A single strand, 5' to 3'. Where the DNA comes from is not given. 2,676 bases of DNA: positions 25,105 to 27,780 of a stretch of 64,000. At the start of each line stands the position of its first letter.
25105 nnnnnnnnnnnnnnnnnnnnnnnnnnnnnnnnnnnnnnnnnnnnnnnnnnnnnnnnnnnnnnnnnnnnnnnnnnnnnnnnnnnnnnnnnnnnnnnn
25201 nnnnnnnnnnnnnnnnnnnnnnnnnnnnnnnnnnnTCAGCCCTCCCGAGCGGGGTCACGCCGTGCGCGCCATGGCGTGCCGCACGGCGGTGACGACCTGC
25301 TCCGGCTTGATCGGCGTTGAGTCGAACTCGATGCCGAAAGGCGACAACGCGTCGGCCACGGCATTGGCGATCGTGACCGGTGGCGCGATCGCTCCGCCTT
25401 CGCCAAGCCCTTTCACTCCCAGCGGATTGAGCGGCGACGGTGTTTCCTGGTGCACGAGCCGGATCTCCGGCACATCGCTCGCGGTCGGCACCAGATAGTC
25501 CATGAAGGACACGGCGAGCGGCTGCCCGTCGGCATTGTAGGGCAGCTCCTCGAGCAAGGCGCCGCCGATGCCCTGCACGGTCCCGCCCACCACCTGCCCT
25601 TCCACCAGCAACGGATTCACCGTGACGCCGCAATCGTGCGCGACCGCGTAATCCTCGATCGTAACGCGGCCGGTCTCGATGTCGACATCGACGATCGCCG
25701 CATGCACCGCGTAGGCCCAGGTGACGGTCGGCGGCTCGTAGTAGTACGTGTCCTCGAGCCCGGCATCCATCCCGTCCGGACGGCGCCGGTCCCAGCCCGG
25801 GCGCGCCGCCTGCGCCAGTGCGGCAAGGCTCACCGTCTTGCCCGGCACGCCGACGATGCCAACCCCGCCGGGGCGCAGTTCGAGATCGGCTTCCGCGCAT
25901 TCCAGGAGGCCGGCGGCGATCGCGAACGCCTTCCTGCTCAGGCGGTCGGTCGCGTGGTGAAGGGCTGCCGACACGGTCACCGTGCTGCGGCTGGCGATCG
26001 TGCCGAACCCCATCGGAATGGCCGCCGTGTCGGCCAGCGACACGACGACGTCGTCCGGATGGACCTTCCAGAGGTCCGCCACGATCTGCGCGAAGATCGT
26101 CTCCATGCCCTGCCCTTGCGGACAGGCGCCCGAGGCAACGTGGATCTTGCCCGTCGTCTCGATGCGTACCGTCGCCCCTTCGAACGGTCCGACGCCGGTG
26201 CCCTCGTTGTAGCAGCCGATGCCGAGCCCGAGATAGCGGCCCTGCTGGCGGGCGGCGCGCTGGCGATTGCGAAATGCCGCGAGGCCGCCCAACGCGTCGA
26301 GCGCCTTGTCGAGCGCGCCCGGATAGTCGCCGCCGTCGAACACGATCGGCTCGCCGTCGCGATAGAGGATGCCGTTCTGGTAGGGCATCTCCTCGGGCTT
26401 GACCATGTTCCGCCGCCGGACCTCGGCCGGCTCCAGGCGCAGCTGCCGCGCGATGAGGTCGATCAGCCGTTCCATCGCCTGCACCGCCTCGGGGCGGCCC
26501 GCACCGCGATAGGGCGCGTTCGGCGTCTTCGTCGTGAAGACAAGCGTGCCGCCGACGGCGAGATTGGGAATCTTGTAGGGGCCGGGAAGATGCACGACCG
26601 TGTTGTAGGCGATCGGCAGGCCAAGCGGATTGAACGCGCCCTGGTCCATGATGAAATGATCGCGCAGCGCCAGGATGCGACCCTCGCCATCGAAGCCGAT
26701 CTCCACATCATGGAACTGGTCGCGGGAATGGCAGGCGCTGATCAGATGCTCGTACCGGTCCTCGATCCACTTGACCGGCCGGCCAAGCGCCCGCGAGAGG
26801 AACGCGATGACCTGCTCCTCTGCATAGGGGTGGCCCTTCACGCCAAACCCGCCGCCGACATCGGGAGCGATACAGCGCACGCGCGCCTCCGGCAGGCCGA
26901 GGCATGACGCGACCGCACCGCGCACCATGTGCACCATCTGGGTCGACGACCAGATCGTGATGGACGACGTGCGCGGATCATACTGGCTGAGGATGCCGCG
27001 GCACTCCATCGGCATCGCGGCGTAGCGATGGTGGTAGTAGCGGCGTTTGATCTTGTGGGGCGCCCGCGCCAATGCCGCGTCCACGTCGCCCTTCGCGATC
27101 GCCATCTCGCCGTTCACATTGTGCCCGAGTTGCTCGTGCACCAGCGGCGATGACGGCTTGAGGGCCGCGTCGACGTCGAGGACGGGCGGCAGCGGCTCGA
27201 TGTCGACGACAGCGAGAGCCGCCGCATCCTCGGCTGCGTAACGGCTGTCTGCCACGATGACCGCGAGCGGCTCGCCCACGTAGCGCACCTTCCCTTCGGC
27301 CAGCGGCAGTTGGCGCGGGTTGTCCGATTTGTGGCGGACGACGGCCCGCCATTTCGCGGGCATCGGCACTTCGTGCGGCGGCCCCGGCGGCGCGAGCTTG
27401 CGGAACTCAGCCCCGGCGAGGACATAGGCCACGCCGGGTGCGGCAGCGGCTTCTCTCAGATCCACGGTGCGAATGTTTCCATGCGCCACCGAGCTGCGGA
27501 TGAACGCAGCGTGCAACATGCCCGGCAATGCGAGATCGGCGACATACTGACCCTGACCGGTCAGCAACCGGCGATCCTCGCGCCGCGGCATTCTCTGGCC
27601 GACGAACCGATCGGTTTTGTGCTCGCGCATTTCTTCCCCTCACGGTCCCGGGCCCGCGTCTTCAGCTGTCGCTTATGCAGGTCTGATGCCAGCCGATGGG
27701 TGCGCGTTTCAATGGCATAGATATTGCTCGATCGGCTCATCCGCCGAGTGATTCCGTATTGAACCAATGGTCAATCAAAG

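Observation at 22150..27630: Mo-hydroxylase catalytic subunit without FeS/FAD subunits, co-operonic with a Rieske oxygenase without reductase or ferredoxin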

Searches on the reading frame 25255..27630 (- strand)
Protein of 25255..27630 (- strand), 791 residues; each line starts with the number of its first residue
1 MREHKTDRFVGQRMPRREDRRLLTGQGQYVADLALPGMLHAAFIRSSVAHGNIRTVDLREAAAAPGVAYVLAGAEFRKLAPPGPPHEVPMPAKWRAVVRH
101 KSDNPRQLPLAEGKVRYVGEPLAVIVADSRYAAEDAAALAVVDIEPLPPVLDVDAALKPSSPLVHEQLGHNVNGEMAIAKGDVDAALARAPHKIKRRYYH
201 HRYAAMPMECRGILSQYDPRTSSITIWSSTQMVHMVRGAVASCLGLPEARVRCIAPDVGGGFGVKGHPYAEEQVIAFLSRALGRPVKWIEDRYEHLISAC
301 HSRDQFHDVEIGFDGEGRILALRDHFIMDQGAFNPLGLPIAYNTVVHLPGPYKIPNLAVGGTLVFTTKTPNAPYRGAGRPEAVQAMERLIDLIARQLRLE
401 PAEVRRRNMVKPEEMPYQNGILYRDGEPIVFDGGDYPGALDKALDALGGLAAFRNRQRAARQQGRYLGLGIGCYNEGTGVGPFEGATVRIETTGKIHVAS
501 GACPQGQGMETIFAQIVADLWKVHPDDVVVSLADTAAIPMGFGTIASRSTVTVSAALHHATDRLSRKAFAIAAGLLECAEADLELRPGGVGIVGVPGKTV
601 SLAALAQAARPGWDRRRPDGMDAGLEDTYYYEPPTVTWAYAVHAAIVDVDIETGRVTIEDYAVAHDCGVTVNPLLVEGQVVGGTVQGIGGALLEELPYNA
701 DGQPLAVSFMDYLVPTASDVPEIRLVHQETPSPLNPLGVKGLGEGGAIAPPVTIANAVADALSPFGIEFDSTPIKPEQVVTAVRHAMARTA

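Call 4: search_protein_families(library=pfam, proteins=[window:25255-27630:-])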
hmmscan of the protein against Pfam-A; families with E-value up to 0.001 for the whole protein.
window:25255-27630:- (791 aa): 3 families
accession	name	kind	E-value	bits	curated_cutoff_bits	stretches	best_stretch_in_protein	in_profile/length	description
PF02738.23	MoCoBD_1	-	2.3e-80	269.7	27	1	164-409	1-244/244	Molybdopterin cofactor-binding domain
PF20256.3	MoCoBD_2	-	3.8e-75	253.4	27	1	449-721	7-283/283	Molybdopterin cofactor-binding domain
PF01315.27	Ald_Xan_dh_C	-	4.2e-22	79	31.3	1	24-148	1-110/110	Aldehyde oxidase and xanthine dehydrogenase, a/b hammerhead domain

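Call 11: find_related_loci(query=window:25255-27630:-, collection=genome_contigs, flank=10000)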
Query window:25255-27630:- (791 aa) in genome_contigs; peptide patterns used: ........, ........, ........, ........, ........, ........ (x = any residue, [..] = any of these).
157 stretches matched a pattern; 124 encode a relative of the query (tblastn E <= 1e-3); the best 80 are kept; 80 distinct loci.
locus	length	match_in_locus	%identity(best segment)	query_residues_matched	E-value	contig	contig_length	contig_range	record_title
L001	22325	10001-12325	68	9-783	0e+0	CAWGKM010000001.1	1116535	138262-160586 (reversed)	MAG: uncultured Alphaproteobacteria bacterium isolate MFD02248.bin.1.117 genome assembly, contig: contig_37296, whole ge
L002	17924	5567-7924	65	1-786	0e+0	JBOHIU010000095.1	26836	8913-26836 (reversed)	MAG: Xanthobacteraceae bacterium isolate TC-S_metawrap_bin.68 k127_62092, whole genome shotgun sequence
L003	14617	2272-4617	66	9-790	0e+0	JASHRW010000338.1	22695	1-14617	MAG: Xanthobacteraceae bacterium isolate JOPF111 JOPF_NEAR_contig_1046778, whole genome shotgun sequence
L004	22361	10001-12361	63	1-787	0e+0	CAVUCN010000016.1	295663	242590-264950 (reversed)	MAG: uncultured Alphaproteobacteria bacterium isolate MFD05513.bin.2.166 genome assembly, contig: contig_40235, whole ge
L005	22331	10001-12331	67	9-785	0e+0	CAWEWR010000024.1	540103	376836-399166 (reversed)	MAG: uncultured Alphaproteobacteria bacterium isolate MFD03346.bin.2.45 genome assembly, contig: contig_682, whole genom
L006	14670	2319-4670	65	1-784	0e+0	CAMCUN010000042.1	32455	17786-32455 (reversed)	MAG: Polaromonas sp. YR568 isolate MsE-30jul19-221 genome assembly, contig: MsE-30jul19-C1726, whole genome shotgun sequ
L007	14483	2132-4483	65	1-784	0e+0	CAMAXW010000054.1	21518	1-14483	MAG: Klebsiella pneumoniae isolate MH-08apr19-131 genome assembly, contig: MH-08apr19-C5502, whole genome shotgun sequen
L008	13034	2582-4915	64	6-783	0e+0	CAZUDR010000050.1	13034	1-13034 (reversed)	MAG TPA_asm: uncultured Undibacter sp. isolate SRP214966_co6_103 genome assembly, contig: NODE_3038_length_13034_cov_4.4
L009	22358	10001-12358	65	1-786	0e+0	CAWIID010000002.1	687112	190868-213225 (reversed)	MAG: uncultured Alphaproteobacteria bacterium isolate MFD05502.bin.1.148 genome assembly, contig: contig_13615, whole ge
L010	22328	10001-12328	65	9-784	0e+0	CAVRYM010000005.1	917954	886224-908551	MAG: uncultured Alphaproteobacteria bacterium isolate MFD06092.bin.1.175 genome assembly, contig: contig_45305, whole ge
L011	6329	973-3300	67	9-784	0e+0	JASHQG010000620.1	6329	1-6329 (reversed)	MAG: Acetobacteraceae bacterium isolate JOPF069 JOPF_A10C_contig_260164, whole genome shotgun sequence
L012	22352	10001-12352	63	1-784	0e+0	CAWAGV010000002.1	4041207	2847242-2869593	MAG: uncultured Alphaproteobacteria bacterium isolate MFD04967.bin.1.197 genome assembly, contig: contig_7851, whole gen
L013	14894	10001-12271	67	24-780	0e+0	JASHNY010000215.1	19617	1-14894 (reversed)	MAG: Alphaproteobacteria bacterium isolate JOPF009 JOPF_A072_contig_56176, whole genome shotgun sequence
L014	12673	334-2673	66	1-780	0e+0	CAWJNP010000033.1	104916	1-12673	MAG: uncultured beta proteobacterium isolate MFD02832.bin.2.128 genome assembly, contig: contig_34738, whole genome shot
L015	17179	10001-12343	66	9-789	0e+0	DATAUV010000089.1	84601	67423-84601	MAG TPA_asm: Stellaceae bacterium isolate SMAG_U5581 k141_3262201, whole genome shotgun sequence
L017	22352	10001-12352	65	1-784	0e+0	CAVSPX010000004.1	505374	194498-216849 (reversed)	MAG: uncultured Alphaproteobacteria bacterium isolate MFD03044.bin.1.7 genome assembly, contig: contig_14483, whole geno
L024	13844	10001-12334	66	9-786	0e+0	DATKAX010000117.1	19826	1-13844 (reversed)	MAG TPA_asm: Burkholderiales bacterium isolate SMAG_U14405 k141_2383565, whole genome shotgun sequence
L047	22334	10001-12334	67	3-780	0e+0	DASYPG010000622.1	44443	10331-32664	MAG TPA_asm: Burkholderiales bacterium isolate SMAG_U4450 k141_1126839, whole genome shotgun sequence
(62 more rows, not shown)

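Call 21: search_solved_structures(query=window:25255-27630:-, max_evalue=1e-20)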
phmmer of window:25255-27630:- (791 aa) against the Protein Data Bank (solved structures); distinct sequences matched with E-value up to 1e-20: 41.
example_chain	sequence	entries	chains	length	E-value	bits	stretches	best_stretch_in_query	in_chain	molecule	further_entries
1t3q_B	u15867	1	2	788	4.5e-161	541.2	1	8-784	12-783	quinoline 2-oxidoreductase large subunit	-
7dqx_A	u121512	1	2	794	5.5e-151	507.8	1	7-781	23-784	6-hydroxypseudooxynicotine dehydrogenase complex subunit gamma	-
8uem_A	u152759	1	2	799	1e-146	493.7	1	13-783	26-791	Carbon monoxide dehydrogenase (Large chain), CoxL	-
1zxi_B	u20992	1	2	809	8.7e-126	424.5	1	10-763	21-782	Carbon monoxide dehydrogenase large chain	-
1n5w_B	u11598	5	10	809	1.3e-125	423.9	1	10-763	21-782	Carbon monoxide dehydrogenase large chain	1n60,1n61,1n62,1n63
1ffu_B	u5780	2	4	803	3e-125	422.7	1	11-770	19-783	CUTL, MOLYBDOPROTEIN OF CARBON MONOXIDE DEHYDROGENASE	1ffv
4zoh_A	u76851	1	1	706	1.5e-104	354.3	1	104-777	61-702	Putative oxidoreductase molybdopterin-binding subunit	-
1rm6_A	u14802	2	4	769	3.7e-69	237.2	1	10-780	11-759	4-hydroxybenzoyl-CoA reductase alpha subunit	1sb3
1sij_A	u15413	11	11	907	1.1e-48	169.5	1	8-566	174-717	Aldehyde oxidoreductase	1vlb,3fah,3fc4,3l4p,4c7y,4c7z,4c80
1jro_B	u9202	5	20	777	2.1e-48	168.6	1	10-789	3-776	xanthine dehydrogenase, chain B | XANTHINE DEHYDROGENASE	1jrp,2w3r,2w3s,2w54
2w55_B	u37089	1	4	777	2.1e-48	168.6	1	10-789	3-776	XANTHINE DEHYDROGENASE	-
1dgj_A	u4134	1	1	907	1.5e-41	145.9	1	8-587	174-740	ALDEHYDE OXIDOREDUCTASE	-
3hrd_A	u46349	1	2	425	1.3e-40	142.8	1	11-408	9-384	Nicotinate dehydrogenase large molybdopterin subunit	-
5y6q_C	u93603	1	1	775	2.8e-37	131.8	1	14-761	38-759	Aldehyde oxidase large subunit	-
1fiq_C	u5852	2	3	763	2.9e-36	128.4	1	111-564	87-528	XANTHINE OXIDASE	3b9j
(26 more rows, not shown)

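Call 24: search_protein_families(library=ncbifam, proteins=[window:25255-27630:-], max_evalue=0.00001)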
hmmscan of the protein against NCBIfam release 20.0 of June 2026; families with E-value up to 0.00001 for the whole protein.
window:25255-27630:- (791 aa): 13 families
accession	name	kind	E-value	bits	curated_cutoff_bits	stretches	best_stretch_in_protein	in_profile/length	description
NF040766.1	CODH_aero_grp5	exception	9.8e-228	758.2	950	1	6-779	1-781/785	aerobic carbon-monoxide dehydrogenase large subunit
NF041018.1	glyceraldDH_alpha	equivalog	8.1e-188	626.2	790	1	9-780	2-741/741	glyceraldehyde dehydrogenase subunit alpha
TIGR02416.1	CO_dehy_Mo_lg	equivalog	1.7e-156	522.5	991.15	1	18-779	1-767/770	aerobic carbon-monoxide dehydrogenase large subunit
NF043082.1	XdhA_XDHase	equivalog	9.9e-115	384.4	780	1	10-786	1-755/758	xanthine dehydrogenase subunit XdhA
TIGR03194.1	4hydrxCoA_A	equivalog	8.3e-114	381.6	994.55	1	23-782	10-745/746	4-hydroxybenzoyl-CoA reductase subunit alpha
NF007426.0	PRK09970.1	equivalog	2.3e-106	356.6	916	1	8-784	4-756/761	xanthine dehydrogenase molybdenum-binding subunit XdhA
TIGR03196.1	pucD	equivalog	2.1e-100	337.2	783.65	1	16-782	9-757/763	xanthine dehydrogenase subunit D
TIGR03311.1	Se_dep_XDH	equivalog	3.6e-82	276.8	830.45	2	6-568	158-678/848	selenium-dependent xanthine dehydrogenase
NF045668.1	pterin_aldehy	equivalog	9e-80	268.9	1100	2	5-564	170-714/905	molybdopterin-dependent aldehyde oxidoreductase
TIGR02965.1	xanthine_xdhB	equivalog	2.3e-75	254.3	849.5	2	19-413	10-379/758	xanthine dehydrogenase molybdopterin binding subunit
TIGR03313.1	Se_sel_red_Mo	hypoth_equivalog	1.5e-61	208.2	1101.9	2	175-782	356-948/951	molybdopterin-dependent oxidoreductase Mo/Fe-S-binding subunit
NF041671.1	peri_hyde_PaoC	equivalog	3.2e-57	194.4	1180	1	8-780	16-728/735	aldehyde oxidoreductase molybdenum-binding subunit PaoC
TIGR02969.1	mam_aldehyde_ox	subfamily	4.2e-33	113.9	1912.3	2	23-422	589-961/1330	aldehyde oxidase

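Call 26: search_protein_families(library=pfam, proteins=[L001:12419-13258:+, L002:1248-2219:+, L001:13720-14745:-, L002:3184-4140:+, L004:13957-15003:-, L002:4488-5552:+, L003:5557-7455:+, L017:9553-9969:+, L001:8643-9980:+, L024:8844-9968:-])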
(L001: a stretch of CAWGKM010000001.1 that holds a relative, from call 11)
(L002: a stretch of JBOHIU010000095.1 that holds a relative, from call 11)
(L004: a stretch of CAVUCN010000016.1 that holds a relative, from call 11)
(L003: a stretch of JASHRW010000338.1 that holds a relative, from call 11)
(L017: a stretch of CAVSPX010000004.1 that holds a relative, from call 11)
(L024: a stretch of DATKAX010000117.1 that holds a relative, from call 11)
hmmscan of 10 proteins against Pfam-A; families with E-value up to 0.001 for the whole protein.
L001:12419-13258:+ (279 aa): 1 family
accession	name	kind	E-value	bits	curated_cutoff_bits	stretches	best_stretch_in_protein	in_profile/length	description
PF02668.22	TauD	-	1.4e-65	222.3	27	1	6-272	2-267/267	Taurine catabolism dioxygenase TauD, TfdA family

L002:1248-2219:+ (323 aa): 1 family
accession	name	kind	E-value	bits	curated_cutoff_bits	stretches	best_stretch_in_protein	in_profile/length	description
PF03401.19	TctC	-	1.5e-56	192.4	27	1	48-316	2-270/274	Tripartite tricarboxylate transporter family receptor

L001:13720-14745:- (341 aa): 6 families
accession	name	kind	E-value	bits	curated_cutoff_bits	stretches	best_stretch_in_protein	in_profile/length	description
PF13365.12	Trypsin_2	-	3.3e-38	132.1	27.6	1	69-206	1-144/144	Trypsin-like peptidase domain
PF00089.32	Trypsin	-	7.4e-18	65.6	20.6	1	65-228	20-216/220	Trypsin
PF13180.12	PDZ_2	-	3.7e-13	50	27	1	266-333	11-78/80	PDZ domain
PF17820.7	PDZ_6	-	1.5e-09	37.9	27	1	271-312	2-42/54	PDZ domain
PF00595.29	PDZ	-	5.1e-06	27.2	23.2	1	267-311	25-71/81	PDZ domain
PF10459.15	Peptidase_S46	-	0.00016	20.9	22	0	66-90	46-70/698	Peptidase S46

L002:3184-4140:+ (318 aa): 2 families
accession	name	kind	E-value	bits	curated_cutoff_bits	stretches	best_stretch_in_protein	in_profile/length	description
PF00903.31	Glyoxalase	-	2.2e-20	73.7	20.6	2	139-247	1-120/121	Glyoxalase/Bleomycin resistance protein/Dioxygenase superfamily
PF13669.12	Glyoxalase_4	-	0.00094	19.9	27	0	187-227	62-99/109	Glyoxalase/Bleomycin resistance protein/Dioxygenase superfamily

L004:13957-15003:- (348 aa): 4 families
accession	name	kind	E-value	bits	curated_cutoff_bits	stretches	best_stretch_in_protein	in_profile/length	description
PF00005.33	ABC_tran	-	1.1e-20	75.1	25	1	110-241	1-137/137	ABC transporter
PF12848.13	ABC_tran_Xtn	-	1.3e-15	57.7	25.9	1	18-75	21-78/85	ABC transporter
PF13304.12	AAA_21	-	3.7e-09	37.5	27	1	204-273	229-304/304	AAA domain, putative AbiEii toxin, Type IV TA system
PF13401.12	AAA_22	-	0.0002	22.1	27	0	125-267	10-123/130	AAA domain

L002:4488-5552:+ (354 aa): 4 families
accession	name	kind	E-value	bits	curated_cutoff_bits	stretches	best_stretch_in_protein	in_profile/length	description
PF02558.23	ApbA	-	5.4e-28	98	22.2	1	6-150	1-139/150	Ketopantoate reductase PanE/ApbA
PF08546.17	ApbA_C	-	3.1e-25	89.4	22.7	1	192-337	1-125/125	Ketopantoate reductase PanE/ApbA C terminal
PF03721.20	UDPG_MGDP_dh_N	-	1.9e-05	24.8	27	1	5-55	2-52/187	UDP-glucose/GDP-mannose dehydrogenase family, NAD binding domain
PF02254.24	TrkA_N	-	0.00053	20.7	23.8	0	6-52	1-47/116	TrkA-N domain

L003:5557-7455:+ (632 aa): 2 families
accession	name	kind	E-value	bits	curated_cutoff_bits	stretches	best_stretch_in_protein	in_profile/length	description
PF02705.21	K_trans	-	6.9e-180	598.8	24.8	1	26-471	3-452/454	K+ potassium transporter integral membrane domain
PF22776.1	K_trans_C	-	2.3e-46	157.7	24.8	1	483-632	1-151/151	K+ potassium transporter C-terminal domain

L017:9553-9969:+ (138 aa): 2 families
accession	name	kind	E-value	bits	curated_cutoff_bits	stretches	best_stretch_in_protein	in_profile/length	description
PF12973.13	Cupin_7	-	2.3e-20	72.8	27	1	29-122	5-100/105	ChrR Cupin-like domain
PF07883.17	Cupin_2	-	2.3e-05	24.5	27.2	1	63-114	4-59/70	Cupin domain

L001:8643-9980:+ (445 aa): 4 families
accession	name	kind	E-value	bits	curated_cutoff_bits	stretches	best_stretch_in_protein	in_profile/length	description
PF03721.20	UDPG_MGDP_dh_N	-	1.2e-63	214.5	27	1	1-183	1-187/187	UDP-glucose/GDP-mannose dehydrogenase family, NAD binding domain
PF00984.24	UDPG_MGDP_dh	-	3.7e-40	136.4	25.4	1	200-292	1-93/94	UDP-glucose/GDP-mannose dehydrogenase family, central domain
PF03720.21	UDPG_MGDP_dh_C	-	4.9e-34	117.2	30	1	316-416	1-102/103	UDP-glucose/GDP-mannose dehydrogenase family, UDP binding domain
PF00070.33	Pyr_redox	-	7.8e-05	23.6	22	0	2-31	1-30/82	Pyridine nucleotide-disulphide oxidoreductase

L024:8844-9968:- (374 aa): 1 family
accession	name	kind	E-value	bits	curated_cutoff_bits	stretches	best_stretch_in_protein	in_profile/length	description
PF03480.18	DctP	-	8.4e-25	88.1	23.4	1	73-340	17-281/286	Bacterial extracellular solute-binding protein, family 7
